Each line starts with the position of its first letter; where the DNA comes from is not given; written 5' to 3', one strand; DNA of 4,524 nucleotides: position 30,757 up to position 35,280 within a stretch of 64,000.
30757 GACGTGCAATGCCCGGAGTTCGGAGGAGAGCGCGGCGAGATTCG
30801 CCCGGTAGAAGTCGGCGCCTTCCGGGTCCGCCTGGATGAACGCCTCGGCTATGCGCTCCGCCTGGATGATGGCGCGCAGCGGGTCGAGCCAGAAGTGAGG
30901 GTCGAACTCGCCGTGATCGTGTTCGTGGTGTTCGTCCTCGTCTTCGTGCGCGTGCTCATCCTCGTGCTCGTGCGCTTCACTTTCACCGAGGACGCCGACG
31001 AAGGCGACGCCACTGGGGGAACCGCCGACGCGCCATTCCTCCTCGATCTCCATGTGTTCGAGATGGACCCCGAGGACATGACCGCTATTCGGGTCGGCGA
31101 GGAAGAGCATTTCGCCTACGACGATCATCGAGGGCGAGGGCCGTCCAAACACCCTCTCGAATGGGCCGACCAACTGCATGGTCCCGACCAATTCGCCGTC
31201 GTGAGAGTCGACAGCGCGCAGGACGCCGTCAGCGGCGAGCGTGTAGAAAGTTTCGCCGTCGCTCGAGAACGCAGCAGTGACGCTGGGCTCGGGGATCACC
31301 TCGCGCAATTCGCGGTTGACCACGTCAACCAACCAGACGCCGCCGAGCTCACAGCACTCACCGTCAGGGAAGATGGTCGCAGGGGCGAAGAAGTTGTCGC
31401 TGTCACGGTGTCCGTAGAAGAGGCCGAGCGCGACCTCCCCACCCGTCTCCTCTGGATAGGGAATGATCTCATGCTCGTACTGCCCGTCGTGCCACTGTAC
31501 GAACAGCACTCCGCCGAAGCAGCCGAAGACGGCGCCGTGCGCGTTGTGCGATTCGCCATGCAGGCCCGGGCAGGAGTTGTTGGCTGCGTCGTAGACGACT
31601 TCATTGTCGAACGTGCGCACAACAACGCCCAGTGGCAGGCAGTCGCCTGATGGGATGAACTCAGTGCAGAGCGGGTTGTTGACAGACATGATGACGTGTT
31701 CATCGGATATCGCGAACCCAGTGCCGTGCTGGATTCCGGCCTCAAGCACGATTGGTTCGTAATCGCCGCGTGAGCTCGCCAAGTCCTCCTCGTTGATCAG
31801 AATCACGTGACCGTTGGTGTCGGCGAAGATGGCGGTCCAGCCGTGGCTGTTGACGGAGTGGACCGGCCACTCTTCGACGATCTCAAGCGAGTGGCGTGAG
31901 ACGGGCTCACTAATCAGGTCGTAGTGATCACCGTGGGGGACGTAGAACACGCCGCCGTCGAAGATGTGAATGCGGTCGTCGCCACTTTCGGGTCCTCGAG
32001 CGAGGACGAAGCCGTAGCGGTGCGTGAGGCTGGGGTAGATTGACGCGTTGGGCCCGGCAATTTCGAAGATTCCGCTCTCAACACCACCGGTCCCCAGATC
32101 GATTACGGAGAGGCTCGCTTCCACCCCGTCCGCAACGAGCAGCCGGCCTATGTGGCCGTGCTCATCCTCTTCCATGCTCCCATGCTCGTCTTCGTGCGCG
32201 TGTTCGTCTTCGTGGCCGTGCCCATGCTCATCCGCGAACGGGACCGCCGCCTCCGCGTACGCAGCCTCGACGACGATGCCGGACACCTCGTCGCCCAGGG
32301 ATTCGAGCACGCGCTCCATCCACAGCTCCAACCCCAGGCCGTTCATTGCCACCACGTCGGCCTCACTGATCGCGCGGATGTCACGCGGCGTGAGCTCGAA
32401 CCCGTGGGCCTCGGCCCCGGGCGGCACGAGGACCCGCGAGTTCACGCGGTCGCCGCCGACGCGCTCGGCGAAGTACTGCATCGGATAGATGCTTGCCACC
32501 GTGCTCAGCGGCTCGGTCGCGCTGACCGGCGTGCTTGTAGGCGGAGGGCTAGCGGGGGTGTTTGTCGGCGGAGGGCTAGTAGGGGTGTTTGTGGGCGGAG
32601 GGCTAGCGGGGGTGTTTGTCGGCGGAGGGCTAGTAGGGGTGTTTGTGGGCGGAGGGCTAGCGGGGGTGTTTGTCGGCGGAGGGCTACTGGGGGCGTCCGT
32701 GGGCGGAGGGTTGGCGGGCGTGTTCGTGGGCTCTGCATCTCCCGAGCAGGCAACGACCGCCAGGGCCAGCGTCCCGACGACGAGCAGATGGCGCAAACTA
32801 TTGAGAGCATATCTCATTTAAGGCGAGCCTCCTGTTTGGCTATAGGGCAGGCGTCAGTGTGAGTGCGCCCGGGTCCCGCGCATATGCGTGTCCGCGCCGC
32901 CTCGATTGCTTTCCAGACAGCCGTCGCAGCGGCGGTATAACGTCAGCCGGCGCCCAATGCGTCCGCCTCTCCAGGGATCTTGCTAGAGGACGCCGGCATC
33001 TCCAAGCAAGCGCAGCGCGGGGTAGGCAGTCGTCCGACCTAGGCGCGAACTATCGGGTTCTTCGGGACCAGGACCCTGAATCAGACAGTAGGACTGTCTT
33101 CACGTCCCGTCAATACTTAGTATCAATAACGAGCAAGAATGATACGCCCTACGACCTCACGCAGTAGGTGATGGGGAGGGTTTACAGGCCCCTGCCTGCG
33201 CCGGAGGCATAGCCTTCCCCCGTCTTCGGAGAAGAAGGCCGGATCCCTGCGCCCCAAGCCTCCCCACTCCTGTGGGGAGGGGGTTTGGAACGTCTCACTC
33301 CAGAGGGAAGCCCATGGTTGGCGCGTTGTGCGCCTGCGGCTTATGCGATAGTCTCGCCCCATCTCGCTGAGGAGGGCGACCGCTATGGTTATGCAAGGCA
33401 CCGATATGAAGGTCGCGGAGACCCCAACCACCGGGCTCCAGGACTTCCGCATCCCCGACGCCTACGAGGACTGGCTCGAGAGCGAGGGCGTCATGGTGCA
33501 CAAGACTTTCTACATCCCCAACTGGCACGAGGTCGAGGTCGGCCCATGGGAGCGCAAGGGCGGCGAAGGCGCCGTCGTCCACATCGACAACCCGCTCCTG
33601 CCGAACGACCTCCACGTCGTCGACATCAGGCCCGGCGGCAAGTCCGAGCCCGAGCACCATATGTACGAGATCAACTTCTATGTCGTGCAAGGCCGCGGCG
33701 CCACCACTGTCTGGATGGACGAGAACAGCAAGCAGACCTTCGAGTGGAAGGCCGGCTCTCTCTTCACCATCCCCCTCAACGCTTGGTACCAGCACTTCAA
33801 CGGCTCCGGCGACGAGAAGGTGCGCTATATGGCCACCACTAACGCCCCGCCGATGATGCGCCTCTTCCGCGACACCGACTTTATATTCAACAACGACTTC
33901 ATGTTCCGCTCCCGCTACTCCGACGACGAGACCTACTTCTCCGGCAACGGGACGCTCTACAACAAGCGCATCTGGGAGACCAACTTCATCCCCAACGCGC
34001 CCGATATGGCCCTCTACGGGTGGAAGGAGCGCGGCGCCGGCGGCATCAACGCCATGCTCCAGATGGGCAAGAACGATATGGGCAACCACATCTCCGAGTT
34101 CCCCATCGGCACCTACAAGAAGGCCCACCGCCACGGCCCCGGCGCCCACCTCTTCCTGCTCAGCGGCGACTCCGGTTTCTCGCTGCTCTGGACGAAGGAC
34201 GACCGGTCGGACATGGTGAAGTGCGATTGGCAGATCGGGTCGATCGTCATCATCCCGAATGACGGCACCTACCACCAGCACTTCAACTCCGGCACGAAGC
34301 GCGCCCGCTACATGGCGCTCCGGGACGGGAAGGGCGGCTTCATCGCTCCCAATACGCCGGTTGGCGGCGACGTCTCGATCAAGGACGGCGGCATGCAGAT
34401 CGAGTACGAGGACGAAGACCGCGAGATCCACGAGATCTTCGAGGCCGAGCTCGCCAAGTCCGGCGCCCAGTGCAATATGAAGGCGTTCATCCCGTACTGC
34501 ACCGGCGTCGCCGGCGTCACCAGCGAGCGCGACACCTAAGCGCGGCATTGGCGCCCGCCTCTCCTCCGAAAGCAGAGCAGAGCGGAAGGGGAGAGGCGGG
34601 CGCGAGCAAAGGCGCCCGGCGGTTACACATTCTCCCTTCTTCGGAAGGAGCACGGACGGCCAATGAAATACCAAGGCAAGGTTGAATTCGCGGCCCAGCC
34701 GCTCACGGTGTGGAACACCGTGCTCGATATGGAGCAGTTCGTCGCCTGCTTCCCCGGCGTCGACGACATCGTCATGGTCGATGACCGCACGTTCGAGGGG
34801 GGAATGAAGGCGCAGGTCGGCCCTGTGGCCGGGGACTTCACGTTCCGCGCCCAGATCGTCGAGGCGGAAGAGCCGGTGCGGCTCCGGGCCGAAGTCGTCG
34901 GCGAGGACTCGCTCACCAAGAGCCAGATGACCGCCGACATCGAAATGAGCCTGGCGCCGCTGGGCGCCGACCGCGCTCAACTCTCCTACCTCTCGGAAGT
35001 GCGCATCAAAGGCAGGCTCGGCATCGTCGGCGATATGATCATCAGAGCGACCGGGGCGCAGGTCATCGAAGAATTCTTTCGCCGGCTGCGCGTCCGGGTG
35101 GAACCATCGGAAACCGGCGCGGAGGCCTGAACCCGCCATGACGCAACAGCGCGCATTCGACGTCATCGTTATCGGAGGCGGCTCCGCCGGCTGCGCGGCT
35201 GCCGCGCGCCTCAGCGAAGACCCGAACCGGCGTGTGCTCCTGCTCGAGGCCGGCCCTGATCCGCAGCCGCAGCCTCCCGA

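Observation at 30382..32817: ZnuA-type metal-binding lipoprotein with a beta-propeller-like domain inserted into its His-rich loop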

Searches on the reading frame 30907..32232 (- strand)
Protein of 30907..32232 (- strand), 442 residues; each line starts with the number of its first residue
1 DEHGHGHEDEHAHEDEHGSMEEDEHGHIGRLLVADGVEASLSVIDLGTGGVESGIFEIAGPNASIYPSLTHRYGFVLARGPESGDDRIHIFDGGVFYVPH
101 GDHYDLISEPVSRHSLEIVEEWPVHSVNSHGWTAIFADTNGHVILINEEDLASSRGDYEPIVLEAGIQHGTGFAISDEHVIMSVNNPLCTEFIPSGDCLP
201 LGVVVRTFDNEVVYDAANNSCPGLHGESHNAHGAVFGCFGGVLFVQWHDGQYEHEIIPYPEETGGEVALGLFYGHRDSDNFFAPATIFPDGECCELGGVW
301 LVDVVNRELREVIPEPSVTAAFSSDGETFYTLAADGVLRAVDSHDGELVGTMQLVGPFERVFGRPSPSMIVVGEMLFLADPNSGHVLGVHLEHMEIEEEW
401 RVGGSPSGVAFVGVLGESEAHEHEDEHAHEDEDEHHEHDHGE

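Call 5: search_protein_families(library=pfam, proteins=[window:30982-32154:-], max_evalue=1)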
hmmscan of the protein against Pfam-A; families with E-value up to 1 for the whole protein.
seq(391 aa): 1 family
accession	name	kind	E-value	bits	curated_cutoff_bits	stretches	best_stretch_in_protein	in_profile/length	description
PF13360.13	PQQ_2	-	0.03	14.4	27.6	1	293-364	67-134/233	Outer membrane protein assembly factor BamB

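Call 6: search_protein_families(library=ncbifam, proteins=[window:30982-32154:-], max_evalue=1)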
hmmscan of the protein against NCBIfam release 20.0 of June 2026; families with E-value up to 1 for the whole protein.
seq(391 aa): 1 family
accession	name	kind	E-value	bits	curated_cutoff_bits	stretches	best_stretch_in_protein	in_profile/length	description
NF038015.2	AztD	exception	7.5e-30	103.8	400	1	7-386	1-354/356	zinc metallochaperone AztD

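Call 13: search_solved_structures(query=window:30907-32232:-, max_evalue=1, show_alignments=2)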
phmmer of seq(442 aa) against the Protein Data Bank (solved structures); distinct sequences matched with E-value up to 1: 3.
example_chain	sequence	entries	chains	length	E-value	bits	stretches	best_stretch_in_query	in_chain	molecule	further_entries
6ck1_B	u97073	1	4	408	9.3e-15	57.6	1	76-416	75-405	A1B2F4 protein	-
6cmk_B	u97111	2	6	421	4.1e-14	55.4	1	24-434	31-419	AztD protein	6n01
3vgz_A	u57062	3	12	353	0.015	17.3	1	297-390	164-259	Uncharacterized protein YncE | PQQ-dependent catabolism-associated beta-propeller protein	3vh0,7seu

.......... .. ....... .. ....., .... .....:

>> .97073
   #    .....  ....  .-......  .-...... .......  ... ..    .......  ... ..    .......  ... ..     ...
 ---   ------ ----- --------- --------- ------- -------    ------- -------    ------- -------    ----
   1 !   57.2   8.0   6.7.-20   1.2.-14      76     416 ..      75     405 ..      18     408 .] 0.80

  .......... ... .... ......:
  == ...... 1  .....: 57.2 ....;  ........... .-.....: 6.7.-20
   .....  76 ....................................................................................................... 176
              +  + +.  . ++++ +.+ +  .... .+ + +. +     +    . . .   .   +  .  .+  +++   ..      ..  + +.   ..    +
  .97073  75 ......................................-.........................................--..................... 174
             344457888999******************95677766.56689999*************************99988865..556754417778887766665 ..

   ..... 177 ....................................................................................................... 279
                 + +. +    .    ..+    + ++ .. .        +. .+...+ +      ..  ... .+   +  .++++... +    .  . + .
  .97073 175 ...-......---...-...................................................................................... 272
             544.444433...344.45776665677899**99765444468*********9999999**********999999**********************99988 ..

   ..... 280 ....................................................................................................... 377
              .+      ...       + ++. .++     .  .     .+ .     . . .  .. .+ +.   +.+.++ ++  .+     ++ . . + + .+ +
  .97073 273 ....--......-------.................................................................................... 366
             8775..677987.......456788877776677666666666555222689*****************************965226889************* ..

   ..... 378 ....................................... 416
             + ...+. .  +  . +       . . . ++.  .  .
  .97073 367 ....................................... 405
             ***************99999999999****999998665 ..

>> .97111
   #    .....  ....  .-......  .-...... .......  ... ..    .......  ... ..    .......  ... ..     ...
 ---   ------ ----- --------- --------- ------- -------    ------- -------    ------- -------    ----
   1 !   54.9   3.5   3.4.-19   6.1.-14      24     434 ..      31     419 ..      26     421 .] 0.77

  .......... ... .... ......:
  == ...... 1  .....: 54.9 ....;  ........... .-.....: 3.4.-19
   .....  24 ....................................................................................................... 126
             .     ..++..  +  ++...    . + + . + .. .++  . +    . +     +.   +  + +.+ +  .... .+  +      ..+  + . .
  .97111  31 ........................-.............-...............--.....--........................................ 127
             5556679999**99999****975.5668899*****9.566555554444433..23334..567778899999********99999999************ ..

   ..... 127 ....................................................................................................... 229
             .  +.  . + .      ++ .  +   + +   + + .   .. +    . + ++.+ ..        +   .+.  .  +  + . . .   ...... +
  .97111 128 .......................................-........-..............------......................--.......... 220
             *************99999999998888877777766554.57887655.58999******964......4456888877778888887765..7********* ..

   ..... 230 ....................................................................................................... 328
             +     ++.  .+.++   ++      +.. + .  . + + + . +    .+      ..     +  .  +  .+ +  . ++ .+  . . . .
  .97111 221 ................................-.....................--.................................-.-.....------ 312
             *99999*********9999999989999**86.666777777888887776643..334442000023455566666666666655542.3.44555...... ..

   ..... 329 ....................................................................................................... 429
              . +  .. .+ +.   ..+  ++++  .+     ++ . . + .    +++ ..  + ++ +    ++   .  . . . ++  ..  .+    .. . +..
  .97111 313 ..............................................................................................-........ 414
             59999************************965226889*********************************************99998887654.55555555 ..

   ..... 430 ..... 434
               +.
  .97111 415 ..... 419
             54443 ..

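Call 71: search_protein_representatives(protein=window:30982-32151:-)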
Query: 390 residues. Proteins with E-value up to 0.001 (for the whole library): 548; up to 1e-10: 240; up to 1e-30: 24. The best 150 are listed.
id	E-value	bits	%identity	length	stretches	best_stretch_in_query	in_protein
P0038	2.0e-178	609.8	39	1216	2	1-389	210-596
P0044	7.5e-173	591.5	69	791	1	2-387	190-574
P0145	7.3e-169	578.4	70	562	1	1-387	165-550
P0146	7.2e-158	542.2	65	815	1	1-389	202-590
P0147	6.0e-139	479.8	65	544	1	38-388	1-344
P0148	1.6e-88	313.7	45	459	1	2-389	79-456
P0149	2.7e-79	283.3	41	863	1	2-388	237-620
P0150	8.1e-55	202.7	33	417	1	2-389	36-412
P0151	8.3e-55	202.7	36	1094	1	2-390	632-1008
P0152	6.1e-48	180.1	76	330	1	2-110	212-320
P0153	3.3e-47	177.6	34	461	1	2-388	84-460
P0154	9.0e-46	172.9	55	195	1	169-313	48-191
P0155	3.2e-45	171.1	34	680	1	1-388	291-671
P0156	6.2e-44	166.9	75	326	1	283-388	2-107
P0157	3.4e-42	161.1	32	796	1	2-389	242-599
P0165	1.1e-32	129.8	33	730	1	3-389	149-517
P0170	1.1e-28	116.6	29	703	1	1-388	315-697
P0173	1.1e-27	113.4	33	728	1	2-386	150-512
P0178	9.8e-26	106.9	33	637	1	3-386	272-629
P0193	8.4e-22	94.0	31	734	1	3-387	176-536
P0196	1.5e-21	93.2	30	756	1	3-386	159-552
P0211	8.7e-20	87.3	27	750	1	3-390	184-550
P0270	5.0e-15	71.6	24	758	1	3-388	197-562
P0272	1.2e-14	70.4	27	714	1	3-385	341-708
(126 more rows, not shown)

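Call 72: search_protein_families(library=pfam, proteins=[P0165, P0173, P0193, P0196, P0211, P0270, P0155, P0170, P0272, P0178], max_evalue=0.00001)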
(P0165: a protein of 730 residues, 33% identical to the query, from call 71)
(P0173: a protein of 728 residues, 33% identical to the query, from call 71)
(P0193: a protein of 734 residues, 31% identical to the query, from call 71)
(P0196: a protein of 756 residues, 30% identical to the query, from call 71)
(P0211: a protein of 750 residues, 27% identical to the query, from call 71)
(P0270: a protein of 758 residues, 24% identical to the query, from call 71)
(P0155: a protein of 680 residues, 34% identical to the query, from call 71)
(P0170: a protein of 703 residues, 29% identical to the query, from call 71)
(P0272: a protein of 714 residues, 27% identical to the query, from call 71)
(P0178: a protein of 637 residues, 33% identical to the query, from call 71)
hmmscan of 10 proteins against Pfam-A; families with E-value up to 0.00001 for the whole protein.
P0165 (730 aa): 1 family
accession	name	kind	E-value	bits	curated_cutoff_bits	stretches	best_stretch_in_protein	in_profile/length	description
PF01297.22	ZnuA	-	7.9e-87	291.5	29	2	533-727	79-263/263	Zinc-uptake complex component A periplasmic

P0173 (728 aa): 1 family
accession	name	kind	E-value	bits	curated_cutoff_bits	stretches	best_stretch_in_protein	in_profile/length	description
PF01297.22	ZnuA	-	9.3e-88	294.5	29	2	529-726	75-263/263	Zinc-uptake complex component A periplasmic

P0193 (734 aa): 1 family
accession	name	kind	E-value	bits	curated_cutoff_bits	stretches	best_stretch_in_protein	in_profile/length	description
PF01297.22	ZnuA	-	8.4e-82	275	29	2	547-732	85-263/263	Zinc-uptake complex component A periplasmic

P0196 (756 aa): 1 family
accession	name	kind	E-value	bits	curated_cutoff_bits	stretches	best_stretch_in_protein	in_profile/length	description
PF01297.22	ZnuA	-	3.9e-81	272.8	29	2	559-751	75-263/263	Zinc-uptake complex component A periplasmic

P0211 (750 aa): 1 family
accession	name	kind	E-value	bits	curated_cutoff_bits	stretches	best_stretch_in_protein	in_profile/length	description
PF01297.22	ZnuA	-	1.7e-81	274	29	2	561-747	87-263/263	Zinc-uptake complex component A periplasmic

P0270 (758 aa): 1 family
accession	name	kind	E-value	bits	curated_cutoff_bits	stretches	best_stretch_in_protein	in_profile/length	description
PF01297.22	ZnuA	-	3.8e-81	272.9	29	2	574-756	87-263/263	Zinc-uptake complex component A periplasmic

P0155 (680 aa): 0 families

P0170 (703 aa): 0 families

P0272 (714 aa): 0 families

P0178 (637 aa): 1 family
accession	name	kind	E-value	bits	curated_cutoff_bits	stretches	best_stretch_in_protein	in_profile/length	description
PF09223.17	ZinT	-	2.1e-12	47.7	27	1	61-224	12-176/181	ZinT (YodA) periplasmic lipocalin-like zinc-recruitment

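Call 74: list_cluster_members(proteins=[P0165, P0173, P0193, P0196, P0211, P0270, P0178, P0155, P0149, P0157])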
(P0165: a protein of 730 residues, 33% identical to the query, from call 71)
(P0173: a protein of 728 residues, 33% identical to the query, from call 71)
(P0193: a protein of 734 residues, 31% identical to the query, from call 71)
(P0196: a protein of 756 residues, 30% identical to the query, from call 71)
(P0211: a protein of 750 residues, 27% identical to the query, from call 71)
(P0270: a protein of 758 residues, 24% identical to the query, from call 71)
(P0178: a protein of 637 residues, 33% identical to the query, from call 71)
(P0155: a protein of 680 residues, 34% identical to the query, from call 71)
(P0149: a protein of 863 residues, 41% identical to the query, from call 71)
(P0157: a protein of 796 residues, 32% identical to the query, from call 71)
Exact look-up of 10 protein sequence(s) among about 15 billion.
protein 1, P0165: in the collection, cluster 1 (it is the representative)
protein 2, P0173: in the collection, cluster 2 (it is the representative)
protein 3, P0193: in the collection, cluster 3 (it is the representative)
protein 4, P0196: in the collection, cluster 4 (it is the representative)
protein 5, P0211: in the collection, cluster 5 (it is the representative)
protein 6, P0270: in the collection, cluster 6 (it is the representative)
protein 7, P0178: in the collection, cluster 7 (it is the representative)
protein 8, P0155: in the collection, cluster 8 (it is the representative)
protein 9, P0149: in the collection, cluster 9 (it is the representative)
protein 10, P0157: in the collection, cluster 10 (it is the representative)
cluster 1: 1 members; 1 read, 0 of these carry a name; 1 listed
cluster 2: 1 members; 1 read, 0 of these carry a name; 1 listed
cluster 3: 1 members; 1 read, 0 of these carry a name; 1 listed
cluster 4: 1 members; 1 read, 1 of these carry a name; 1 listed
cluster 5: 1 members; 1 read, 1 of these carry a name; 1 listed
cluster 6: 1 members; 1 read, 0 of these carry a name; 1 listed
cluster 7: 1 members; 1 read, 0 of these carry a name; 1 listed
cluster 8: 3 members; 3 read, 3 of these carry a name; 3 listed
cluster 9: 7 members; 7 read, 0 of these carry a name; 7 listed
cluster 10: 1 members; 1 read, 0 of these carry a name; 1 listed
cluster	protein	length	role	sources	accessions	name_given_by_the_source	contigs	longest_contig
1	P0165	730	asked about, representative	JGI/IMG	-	-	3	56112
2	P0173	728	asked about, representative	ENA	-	-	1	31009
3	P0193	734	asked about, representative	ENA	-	-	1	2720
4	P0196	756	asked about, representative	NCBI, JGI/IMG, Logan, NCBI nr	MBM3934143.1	MAG: hypothetical protein FJ319_07560 [SAR202 cluster bacterium] | hypothetical protein [SAR202 cluster bacterium]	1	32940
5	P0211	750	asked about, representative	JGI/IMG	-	ABC-type Zn uptake system ZnuABC Zn-binding protein ZnuA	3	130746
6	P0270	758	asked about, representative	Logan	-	-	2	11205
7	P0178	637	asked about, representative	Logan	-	-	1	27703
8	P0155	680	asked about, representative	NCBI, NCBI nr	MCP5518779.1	MAG: TIGR03769 domain-containing protein [Verrucomicrobiales bacterium] | TIGR03769 domain-containing protein [Verrucomicrobiales bacterium]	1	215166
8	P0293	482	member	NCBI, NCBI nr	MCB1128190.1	MAG: choice-of-anchor M domain-containing protein, partial [Verrucomicrobiae bacterium] | choice-of-anchor M domain-containing protein [Verrucomicrobiae bacterium]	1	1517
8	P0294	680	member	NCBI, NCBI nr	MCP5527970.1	MAG: TIGR03769 domain-containing protein [Verrucomicrobiales bacterium] | TIGR03769 domain-containing protein [Verrucomicrobiales bacterium]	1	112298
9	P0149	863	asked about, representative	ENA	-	-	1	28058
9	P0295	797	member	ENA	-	-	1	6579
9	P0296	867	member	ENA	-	-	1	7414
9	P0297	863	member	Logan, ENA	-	-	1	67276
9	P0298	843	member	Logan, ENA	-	-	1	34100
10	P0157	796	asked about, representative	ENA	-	-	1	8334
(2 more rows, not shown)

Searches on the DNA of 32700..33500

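Call 37: search_rna_families(source=window, start=32700, end=33500, threshold=evalue, max_evalue=1)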
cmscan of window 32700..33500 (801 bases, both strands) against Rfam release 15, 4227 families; matches with E-value up to 1: 2.
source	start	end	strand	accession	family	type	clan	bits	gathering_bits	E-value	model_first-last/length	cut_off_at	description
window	33256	33312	+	RF01696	Chlorobi-1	Gene; sRNA;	-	18.1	50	0.034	1-67/67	no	Chlorobi-1 RNA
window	33226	33275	+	RF01151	snoU82P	Gene; snRNA; snoRNA; CD-box;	-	13.5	42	0.95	1-55/55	no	Small nucleolar RNA U82P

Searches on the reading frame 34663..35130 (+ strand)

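Call 18: search_protein_families(library=pfam, proteins=[window:34663-35130:+], max_evalue=0.0001)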
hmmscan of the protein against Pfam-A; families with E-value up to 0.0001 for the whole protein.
window:34663-35130:+ (155 aa): 2 families
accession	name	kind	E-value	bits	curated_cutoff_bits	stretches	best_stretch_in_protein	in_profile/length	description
PF06240.19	COXG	-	3.2e-16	59.7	22.2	1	5-145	1-138/140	Carbon monoxide dehydrogenase subunit G (CoxG)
PF10604.15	Polyketide_cyc2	-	2.1e-05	25.3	27.4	1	4-147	5-142/142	Polyketide cyclase / dehydrase and lipid transport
